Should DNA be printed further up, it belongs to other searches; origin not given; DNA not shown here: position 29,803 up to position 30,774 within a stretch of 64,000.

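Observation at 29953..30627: Free-standing AbrB-like/GIY-YIG nuclease fusion between nuoL and nuoM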

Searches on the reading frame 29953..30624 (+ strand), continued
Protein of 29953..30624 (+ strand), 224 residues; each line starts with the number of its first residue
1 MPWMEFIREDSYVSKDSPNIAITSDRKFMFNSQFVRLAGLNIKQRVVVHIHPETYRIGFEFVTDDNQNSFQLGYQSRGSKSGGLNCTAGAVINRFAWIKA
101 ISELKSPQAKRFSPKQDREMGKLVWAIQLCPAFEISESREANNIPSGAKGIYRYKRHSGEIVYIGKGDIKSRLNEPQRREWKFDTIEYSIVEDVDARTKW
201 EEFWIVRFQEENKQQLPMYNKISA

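Call 25: search_protein_families(library=pfam, alignment_id=A1, max_evalue=1)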
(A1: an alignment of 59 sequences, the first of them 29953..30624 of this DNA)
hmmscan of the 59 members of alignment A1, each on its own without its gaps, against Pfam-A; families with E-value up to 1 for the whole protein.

A. member 1, window:29953-30624:+ (224 aa): 0 families

B. families by the number of members that match (of 59 scanned): 24 families
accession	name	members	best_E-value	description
PF01541.30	GIY-YIG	17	0.0031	GIY-YIG catalytic domain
PF24348.1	DUF7508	16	0.0017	Domain of unknown function (DUF7508)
PF17433.7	Glyco_hydro_49N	3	0.078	Glycosyl hydrolase family 49 N-terminal Ig-like domain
PF23608.1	Ig_ILCR1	2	0.0041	ILCR1 Ig-like domain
PF09613.16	HrpB1_HrpK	2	0.11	Bacterial type III secretion protein (HrpB1_HrpK)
PF06575.17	DUF1132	1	0.0033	Protein of unknown function (DUF1132)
PF22479.2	Pam3_gp18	1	0.0038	Cyanophage baseplate Pam3 plug gp18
PF07443.18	HARP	1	0.016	HepA-related protein (HARP)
PF24711.1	YxiG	1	0.018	YxiG-like protein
PF12728.13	HTH_17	1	0.024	Helix-turn-helix domain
PF20440.3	GvpD_bR2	1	0.039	GvpD basic region 2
PF08781.15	DP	1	0.04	Transcription factor DP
PF04203.18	Sortase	1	0.046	Sortase domain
PF23873.1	DUF7228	1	0.073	Family of unknown function (DUF7228)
PF01047.28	MarR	1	0.081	MarR family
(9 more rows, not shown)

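Call 27: search_protein_families(library=pfam, proteins=[P0003, P0009, P0013, P0022, P0024, P0031, P0037, P0046, P0058, P0060], max_evalue=1)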
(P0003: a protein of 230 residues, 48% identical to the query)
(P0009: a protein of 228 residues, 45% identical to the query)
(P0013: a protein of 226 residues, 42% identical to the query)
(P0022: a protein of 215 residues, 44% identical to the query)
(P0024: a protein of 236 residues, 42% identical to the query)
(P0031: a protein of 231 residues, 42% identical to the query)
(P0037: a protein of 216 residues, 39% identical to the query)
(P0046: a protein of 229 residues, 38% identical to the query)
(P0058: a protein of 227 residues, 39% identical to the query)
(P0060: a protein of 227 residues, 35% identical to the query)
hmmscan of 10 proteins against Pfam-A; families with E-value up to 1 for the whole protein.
P0003 (230 aa): 1 family
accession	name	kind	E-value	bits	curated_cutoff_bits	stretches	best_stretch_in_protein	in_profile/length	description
PF24348.1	DUF7508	-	0.08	13.6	26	1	142-172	18-47/79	Domain of unknown function (DUF7508)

P0009 (228 aa): 1 family
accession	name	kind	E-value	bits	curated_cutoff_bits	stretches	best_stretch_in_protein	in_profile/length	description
PF24348.1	DUF7508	-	0.077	13.6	26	1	145-171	21-47/79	Domain of unknown function (DUF7508)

P0013 (226 aa): 1 family
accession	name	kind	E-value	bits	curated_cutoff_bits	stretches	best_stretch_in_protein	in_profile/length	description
PF01541.30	GIY-YIG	-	0.29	11.9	22.6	0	174-202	46-74/78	GIY-YIG catalytic domain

P0022 (215 aa): 2 families
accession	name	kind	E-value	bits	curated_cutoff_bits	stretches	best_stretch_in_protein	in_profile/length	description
PF01541.30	GIY-YIG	-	0.038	14.7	22.6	1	166-196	44-74/78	GIY-YIG catalytic domain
PF20440.3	GvpD_bR2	-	0.039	13.9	27.9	1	5-83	149-229/254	GvpD basic region 2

P0024 (236 aa): 0 families

P0031 (231 aa): 0 families

P0037 (216 aa): 0 families

P0046 (229 aa): 0 families

P0058 (227 aa): 1 family
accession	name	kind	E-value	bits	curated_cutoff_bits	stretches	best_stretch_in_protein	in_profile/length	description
PF01541.30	GIY-YIG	-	0.08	13.7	22.6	1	147-207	3-74/78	GIY-YIG catalytic domain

P0060 (227 aa): 0 families

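Call 46: find_related_loci(query=A1, collection=viral_contigs, flank=6000)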
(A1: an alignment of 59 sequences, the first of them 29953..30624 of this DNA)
Query A1 (224 aa) in viral_contigs; peptide patterns used: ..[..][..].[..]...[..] (x = any residue, [..] = any of these).
8 stretches matched a pattern; 2 encode a relative of the query (tblastn E <= 1e-3); 2 distinct loci.
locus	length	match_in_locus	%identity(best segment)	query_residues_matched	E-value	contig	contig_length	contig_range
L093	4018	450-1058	30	17-224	5e-34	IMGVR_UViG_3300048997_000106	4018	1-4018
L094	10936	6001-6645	32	7-224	4e-33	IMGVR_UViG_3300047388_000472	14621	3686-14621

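Call 47: search_dna_similar(query=window:29953-30624:+, collection=phages, mode=protein, max_evalue=0.01)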
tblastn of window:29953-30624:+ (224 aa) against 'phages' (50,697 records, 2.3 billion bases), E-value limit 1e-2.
No match.

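Call 48: search_dna_similar(query=window:29953-30624:+, collection=plasmids, mode=protein, max_evalue=0.01)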
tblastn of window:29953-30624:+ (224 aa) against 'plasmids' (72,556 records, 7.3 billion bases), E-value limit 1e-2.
No match.

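Call 58: find_related_loci(query=A1, collection=metagenome_contigs, flank=6000)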
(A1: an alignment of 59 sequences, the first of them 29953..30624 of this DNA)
Query A1 (224 aa) in metagenome_contigs; peptide patterns used: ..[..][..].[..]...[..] (x = any residue, [..] = any of these).
157 stretches matched a pattern; 93 encode a relative of the query (tblastn E <= 1e-3); the best 80 are kept; 80 distinct loci.
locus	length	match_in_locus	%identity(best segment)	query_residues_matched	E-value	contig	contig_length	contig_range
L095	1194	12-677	47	1-224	3e-73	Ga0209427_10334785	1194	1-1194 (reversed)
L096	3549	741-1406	47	1-224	1e-68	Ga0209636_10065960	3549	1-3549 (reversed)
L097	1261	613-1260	49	1-220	3e-69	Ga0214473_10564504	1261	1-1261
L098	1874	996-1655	46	1-224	7e-67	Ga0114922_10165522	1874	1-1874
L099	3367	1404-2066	46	1-224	4e-65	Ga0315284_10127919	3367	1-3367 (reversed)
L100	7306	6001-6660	49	1-224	7e-65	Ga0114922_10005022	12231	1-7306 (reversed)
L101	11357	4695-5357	47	1-224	8e-65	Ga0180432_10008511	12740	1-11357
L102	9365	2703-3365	45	1-224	6e-65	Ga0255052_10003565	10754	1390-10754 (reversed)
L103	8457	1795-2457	47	1-224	8e-65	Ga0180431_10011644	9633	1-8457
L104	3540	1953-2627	47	1-224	2e-64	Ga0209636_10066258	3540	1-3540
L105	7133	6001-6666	45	1-224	2e-63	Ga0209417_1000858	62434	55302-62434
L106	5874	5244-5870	49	1-212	2e-63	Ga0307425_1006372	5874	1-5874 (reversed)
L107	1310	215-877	44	1-224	5e-66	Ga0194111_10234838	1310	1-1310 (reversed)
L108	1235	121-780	44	1-224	5e-66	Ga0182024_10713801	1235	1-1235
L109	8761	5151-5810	42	3-224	1e-60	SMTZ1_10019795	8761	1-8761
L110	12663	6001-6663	44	1-224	4e-60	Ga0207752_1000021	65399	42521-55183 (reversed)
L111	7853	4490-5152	44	1-224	6e-59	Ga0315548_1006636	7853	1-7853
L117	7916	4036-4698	43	1-224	5e-56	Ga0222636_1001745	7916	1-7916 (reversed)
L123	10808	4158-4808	42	1-224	1e-48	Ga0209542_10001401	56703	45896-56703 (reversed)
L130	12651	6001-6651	44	1-224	6e-45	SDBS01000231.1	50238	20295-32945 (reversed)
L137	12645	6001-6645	37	1-222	2e-43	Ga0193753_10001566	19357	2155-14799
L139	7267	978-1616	39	1-220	2e-43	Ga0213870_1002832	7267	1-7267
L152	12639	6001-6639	36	1-224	4e-40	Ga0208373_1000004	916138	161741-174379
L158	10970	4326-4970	35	3-222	4e-37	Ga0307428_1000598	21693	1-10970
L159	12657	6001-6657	37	8-224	2e-37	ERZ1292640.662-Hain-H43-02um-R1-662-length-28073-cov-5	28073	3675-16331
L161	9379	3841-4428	38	26-224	1e-36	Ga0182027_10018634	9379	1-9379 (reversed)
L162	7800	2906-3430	43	44-224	3e-36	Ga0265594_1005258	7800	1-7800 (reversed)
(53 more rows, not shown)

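Call 60: find_encoding_contigs(protein=P0052, flank=6000, max_places=1)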
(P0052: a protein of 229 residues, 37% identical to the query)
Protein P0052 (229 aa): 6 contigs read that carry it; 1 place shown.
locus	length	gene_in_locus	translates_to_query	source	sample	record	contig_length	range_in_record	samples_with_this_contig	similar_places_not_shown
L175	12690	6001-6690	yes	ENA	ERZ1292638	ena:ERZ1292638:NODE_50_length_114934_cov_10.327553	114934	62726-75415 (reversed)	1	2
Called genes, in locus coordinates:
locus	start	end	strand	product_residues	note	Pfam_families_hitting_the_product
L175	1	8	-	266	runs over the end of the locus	PF07685:GATase_3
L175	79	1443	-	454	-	PF08245:Mur_ligase_M (faint), PF08353:MurT_C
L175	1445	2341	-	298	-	PF01435:Peptidase_M48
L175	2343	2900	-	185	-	PF04011:LemA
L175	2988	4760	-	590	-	PF14716:HHH_8, PF14520:HHH_5 (faint), PF14791:DNA_pol_B_thumb, PF02811:PHP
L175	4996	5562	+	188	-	PF01476:LysM, PF23457:LysM2_NFP (faint), PF01476:LysM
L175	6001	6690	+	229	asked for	-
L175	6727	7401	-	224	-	PF00565:SNase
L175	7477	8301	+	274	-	PF02498:Bro-N (weak)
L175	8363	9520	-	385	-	PF00270:DEAD, PF04851:ResIII (weak), PF00271:Helicase_C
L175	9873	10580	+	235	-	PF17936:Big_6 (faint), PF19077:Big_13 (faint), PF09136:Glucodextran_B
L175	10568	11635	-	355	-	PF04932:Wzy_C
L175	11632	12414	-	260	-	PF00535:Glycos_transf_2, PF10111:Glyco_tranf_2_2 (weak), PF13641:Glyco_tranf_2_3 (weak)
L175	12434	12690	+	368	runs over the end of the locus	-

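Call 61: find_encoding_contigs(protein=P0009, flank=6000, max_places=1)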
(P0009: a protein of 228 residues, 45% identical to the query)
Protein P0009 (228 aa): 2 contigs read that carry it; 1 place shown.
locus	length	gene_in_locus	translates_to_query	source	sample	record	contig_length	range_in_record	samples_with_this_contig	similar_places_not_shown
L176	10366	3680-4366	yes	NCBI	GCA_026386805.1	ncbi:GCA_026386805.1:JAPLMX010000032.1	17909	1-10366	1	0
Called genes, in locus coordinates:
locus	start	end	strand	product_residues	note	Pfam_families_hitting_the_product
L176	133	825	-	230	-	PF00515:TPR_1 (faint), PF07719:TPR_2 (faint), PF13374:TPR_10 (faint), PF13424:TPR_12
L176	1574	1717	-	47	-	-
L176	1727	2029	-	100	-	-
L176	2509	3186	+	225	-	PF03422:CBM_6, PF18099:CBM_35_2 (weak)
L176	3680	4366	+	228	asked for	-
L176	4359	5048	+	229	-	-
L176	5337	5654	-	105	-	PF04015:DUF362 (weak)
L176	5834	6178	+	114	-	PF01909:NTP_transf_2, PF18765:Polbeta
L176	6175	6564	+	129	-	PF05168:HEPN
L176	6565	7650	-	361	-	PF04015:DUF362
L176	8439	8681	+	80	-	-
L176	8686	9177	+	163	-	-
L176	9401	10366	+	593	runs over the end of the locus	PF00246:Peptidase_M14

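Call 62: find_encoding_contigs(protein=P0008, flank=6000, max_places=1)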
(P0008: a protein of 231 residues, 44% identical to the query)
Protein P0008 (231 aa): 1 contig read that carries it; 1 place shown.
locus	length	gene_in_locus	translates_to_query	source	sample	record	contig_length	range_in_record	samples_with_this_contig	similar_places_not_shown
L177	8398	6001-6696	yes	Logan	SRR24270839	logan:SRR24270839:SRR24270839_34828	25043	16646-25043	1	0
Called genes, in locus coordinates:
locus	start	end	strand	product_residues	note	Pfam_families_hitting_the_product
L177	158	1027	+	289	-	PF09754:PAC2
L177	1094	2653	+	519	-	PF00884:Sulfatase, PF01663:Phosphodiest, PF01676:Metalloenzyme, PF02353:CMAS (weak), PF06325:PrmA, PF13847:Methyltransf_31, PF08242:Methyltransf_12, PF13649:Methyltransf_25, +3 more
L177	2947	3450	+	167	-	-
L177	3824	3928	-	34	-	-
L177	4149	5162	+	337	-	PF13428:TPR_14 (faint), PF13424:TPR_12, PF13432:TPR_16 (weak), PF14559:TPR_19, PF00515:TPR_1 (weak), PF07719:TPR_2 (weak), PF13181:TPR_8 (weak), PF13414:TPR_11 (weak), +4 more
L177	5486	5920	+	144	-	-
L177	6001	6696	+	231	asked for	-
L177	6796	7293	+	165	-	-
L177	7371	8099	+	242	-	-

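Call 63: find_encoding_contigs(protein=P0029, flank=6000, max_places=1)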
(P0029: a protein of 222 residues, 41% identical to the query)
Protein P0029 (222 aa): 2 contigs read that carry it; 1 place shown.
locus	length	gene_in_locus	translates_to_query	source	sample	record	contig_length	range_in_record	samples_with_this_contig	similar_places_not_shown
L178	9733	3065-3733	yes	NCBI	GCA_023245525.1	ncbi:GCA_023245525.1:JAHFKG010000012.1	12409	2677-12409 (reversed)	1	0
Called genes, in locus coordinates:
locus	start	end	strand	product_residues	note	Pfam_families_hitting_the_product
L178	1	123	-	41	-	?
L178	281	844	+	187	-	PF00561:Abhydrolase_1 (faint), PF06821:Ser_hydrolase, PF12697:Abhydrolase_6 (faint)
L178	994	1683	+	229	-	PF01327:Pep_deformylase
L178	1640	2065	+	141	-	-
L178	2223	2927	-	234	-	PF01386:Ribosomal_L25p, PF14693:Ribosomal_TL5_C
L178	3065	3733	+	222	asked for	-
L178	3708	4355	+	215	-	PF01936:NYN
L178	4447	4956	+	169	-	PF02075:RuvC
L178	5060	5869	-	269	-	PF03372:Exo_endo_phos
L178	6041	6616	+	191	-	PF01330:RuvA_N, PF14520:HHH_5, PF07499:RuvA_C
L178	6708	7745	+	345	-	PF05496:RuvB_N, PF00004:AAA, PF07728:AAA_5, PF17864:AAA_lid_4, PF05491:WHD_RuvB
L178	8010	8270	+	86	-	-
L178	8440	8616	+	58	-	-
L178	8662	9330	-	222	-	PF13483:Lactamase_B_3, PF12706:Lactamase_B_2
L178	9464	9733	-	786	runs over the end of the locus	PF00690:Cation_ATPase_N, PF00122:E1-E2_ATPase, PF00702:Hydrolase, PF13246:Cation_ATPase, PF00689:Cation_ATPase_C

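Call 78: find_related_loci(query=L094:4124-5704:+, collection=viral_contigs, flank=5000)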
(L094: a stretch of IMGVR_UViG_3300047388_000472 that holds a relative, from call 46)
Query L094:4124-5704:+ (527 aa) in viral_contigs; peptide patterns used: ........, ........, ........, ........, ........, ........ (x = any residue, [..] = any of these).
33 stretches matched a pattern; 31 encode a relative of the query (tblastn E <= 1e-3); 31 distinct loci.
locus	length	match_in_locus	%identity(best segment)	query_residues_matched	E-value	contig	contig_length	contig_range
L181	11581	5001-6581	100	1-527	0e+0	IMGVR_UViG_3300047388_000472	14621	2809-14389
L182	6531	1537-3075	86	1-527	0e+0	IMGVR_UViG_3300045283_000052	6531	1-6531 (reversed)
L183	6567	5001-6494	86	18-527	0e+0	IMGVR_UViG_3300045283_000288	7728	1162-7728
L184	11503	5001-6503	85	15-527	0e+0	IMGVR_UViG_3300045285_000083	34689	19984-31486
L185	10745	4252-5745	85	12-526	0e+0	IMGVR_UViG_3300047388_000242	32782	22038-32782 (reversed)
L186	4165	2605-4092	84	15-527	0e+0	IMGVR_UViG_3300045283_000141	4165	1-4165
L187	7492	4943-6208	65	47-474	0e+0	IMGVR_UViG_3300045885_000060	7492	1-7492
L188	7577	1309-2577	63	47-478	0e+0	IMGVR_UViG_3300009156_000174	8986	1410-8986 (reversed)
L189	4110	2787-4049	64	49-478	0e+0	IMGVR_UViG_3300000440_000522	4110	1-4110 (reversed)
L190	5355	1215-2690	59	25-522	0e+0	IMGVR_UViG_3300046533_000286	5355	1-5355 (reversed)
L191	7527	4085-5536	58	33-525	0e+0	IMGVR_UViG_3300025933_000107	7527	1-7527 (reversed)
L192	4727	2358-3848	58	4-489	0e+0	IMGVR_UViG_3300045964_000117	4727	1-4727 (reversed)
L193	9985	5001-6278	65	44-478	2e-179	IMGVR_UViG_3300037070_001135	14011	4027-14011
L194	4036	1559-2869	62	40-485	0e+0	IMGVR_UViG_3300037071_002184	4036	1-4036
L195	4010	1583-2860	65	44-478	0e+0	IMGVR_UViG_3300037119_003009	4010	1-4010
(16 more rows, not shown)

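Call 90: search_protein_families(library=padloc, alignment_id=A1, max_evalue=1)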
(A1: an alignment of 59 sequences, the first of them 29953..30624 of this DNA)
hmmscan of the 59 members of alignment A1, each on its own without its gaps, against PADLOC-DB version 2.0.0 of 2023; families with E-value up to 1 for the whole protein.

A. member 1, window:29953-30624:+ (224 aa): 0 families

B. families by the number of members that match (of 59 scanned): 9 families
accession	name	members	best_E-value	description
PDLC04925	PDC-S14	2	0.00075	-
PDLC03975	UzuA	2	0.00093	-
PDLC04923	PDC-S14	2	0.011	-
PDLC00683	Effector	1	0.00072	2TM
PDLC03875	LmuC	1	0.012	-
PDLC04922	PDC-S14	1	0.016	-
PDLC04504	PDC-M19A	1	0.02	-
PDLC03056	Specificity_I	1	0.069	Type I specificity subunit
PDLC00603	ZorA1|ZorA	1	0.078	MotA/ExbB/TolQ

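Call 99: search_protein_families(library=pfam, proteins=[L002:7409-8284:+, L176:4359-5045:+, L008:7285-7971:+, L008:8700-9578:+, L178:3708-4352:+, L177:6796-7290:+, L010:8744-9301:+], max_evalue=0.01)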
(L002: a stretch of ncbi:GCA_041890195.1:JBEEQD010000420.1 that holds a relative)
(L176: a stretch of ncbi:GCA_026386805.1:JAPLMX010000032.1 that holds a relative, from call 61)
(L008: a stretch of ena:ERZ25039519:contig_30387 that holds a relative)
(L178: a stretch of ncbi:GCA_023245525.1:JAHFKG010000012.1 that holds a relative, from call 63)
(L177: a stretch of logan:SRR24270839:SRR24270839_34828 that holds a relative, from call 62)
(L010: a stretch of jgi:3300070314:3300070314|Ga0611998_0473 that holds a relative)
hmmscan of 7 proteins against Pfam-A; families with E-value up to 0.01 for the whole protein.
L002:7409-8284:+ (292 aa): 2 families
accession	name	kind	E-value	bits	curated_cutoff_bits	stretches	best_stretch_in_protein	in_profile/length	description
PF13392.12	HNH_3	-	1.4e-06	28.3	24.8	1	101-130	16-45/46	HNH endonuclease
PF00847.26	AP2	-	0.0048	17.6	33.3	1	143-190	3-53/54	AP2 domain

L176:4359-5045:+ (229 aa): 0 families

L008:7285-7971:+ (229 aa): 0 families

L008:8700-9578:+ (293 aa): 0 families

L178:3708-4352:+ (215 aa): 1 family
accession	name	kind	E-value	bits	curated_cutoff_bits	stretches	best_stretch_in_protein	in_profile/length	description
PF01936.24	NYN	-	7.6e-28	98.3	24.2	1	26-195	1-141/145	NYN domain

L177:6796-7290:+ (165 aa): 0 families

L010:8744-9301:+ (186 aa): 0 families

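Call 104: search_protein_families(library=pfam, proteins=[L102:1197-2477:+, L111:3793-4410:+, L111:5299-6021:+, L101:5516-7783:+, L117:3194-3952:+, L117:4994-7447:+, L100:5050-5790:-, L110:4314-5597:+, L110:6762-7415:+, L123:3125-3949:+], max_evalue=0.0001)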
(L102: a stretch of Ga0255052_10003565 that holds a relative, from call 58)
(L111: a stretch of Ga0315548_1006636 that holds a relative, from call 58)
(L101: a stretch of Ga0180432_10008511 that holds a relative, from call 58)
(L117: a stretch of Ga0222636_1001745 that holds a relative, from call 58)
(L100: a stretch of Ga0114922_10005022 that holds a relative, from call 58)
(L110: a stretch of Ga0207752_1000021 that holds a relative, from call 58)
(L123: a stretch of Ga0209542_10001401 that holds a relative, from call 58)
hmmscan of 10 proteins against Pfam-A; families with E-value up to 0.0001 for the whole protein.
L102:1197-2477:+ (427 aa): 0 families

L111:3793-4410:+ (206 aa): 0 families

L111:5299-6021:+ (241 aa): 1 family
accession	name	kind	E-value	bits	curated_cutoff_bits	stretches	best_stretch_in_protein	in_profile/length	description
PF04471.18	Mrr_cat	-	7.5e-16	58.7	21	1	9-122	5-115/115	Restriction endonuclease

L101:5516-7783:+ (756 aa): 2 families
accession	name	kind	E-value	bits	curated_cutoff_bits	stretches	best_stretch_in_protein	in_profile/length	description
PF03235.19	GmrSD_N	-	3.5e-30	106.1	33.2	1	15-226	3-195/199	GmrSD restriction endonuclease, N-terminal domain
PF04326.19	SLFN_AlbA_2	-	6.9e-18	65.7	25.3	1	610-741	1-117/118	Schlafen, AlbA_2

L117:3194-3952:+ (253 aa): 4 families
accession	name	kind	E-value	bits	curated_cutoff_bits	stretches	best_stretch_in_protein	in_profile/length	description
PF08242.18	Methyltransf_12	-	3e-08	34.7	30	1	59-141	1-90/98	Methyltransferase domain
PF13649.12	Methyltransf_25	-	6.8e-08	33.5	27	1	58-140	1-90/97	Methyltransferase domain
PF08241.18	Methyltransf_11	-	4e-07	31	21.2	1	59-141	1-85/95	Methyltransferase domain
PF13489.12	Methyltransf_23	-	8.6e-06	26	27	1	40-142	10-107/164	Methyltransferase domain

L117:4994-7447:+ (818 aa): 4 families
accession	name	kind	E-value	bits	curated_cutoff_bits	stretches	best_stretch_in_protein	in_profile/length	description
PF02463.25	SMC_N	-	2.6e-17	63.4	40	1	3-617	2-206/220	RecF/RecN/SMC N terminal domain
PF13304.12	AAA_21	-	8.1e-10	39.7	27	0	487-609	183-299/304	AAA domain, putative AbiEii toxin, Type IV TA system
PF13555.12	AAA_29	-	5.4e-06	26.5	27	1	18-51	17-49/61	P-loop containing region of AAA domain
PF13476.12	AAA_23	-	9.9e-05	23.5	27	0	6-264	2-155/201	AAA domain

L100:5050-5790:- (247 aa): 1 family
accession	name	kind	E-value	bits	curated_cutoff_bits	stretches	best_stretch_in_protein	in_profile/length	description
PF01975.23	SurE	-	3.2e-58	197.1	22.1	1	3-182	1-185/189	Survival protein SurE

L110:4314-5597:+ (428 aa): 0 families

L110:6762-7415:+ (218 aa): 0 families

L123:3125-3949:+ (275 aa): 1 family
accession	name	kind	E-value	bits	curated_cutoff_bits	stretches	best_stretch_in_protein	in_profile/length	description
PF13229.12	Beta_helix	-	1.7e-05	25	25.9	0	81-228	23-139/158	Right handed beta helix region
